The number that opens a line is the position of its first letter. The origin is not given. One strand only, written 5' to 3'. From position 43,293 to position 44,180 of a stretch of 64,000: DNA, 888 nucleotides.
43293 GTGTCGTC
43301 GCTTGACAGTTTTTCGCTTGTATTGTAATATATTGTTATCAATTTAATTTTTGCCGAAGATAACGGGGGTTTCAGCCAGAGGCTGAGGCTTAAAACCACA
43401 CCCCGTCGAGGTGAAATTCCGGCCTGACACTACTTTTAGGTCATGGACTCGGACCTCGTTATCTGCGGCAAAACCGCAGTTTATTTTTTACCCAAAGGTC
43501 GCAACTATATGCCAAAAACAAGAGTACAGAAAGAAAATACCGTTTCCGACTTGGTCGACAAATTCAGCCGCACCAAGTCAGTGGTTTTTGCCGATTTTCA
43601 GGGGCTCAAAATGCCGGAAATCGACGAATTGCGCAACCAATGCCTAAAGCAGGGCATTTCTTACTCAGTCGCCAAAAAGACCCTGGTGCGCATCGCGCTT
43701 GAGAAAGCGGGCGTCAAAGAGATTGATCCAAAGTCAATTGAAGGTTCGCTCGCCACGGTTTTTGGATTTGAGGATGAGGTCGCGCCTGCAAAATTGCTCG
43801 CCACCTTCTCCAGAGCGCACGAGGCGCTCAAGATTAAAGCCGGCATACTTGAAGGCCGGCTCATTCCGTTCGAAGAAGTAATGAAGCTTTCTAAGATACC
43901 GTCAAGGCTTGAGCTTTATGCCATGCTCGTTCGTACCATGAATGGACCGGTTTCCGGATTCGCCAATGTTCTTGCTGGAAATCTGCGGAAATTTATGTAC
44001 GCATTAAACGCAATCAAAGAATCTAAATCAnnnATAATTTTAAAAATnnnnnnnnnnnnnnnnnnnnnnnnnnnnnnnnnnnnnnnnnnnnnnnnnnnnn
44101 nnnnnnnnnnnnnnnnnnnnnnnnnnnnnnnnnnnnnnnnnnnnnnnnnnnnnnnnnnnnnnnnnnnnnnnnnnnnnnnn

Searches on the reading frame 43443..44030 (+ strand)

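Call 69: search_protein_families(library=pfam, proteins=[window:43443-44030:+], max_evalue=0.01)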
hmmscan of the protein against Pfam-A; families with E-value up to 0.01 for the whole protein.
window:43443-44030:+ (196 aa): 1 family
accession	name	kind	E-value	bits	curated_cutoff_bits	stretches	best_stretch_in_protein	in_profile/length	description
PF00466.25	Ribosomal_L10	-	3.3e-20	72.4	22.8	1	25-122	1-98/100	Ribosomal protein L10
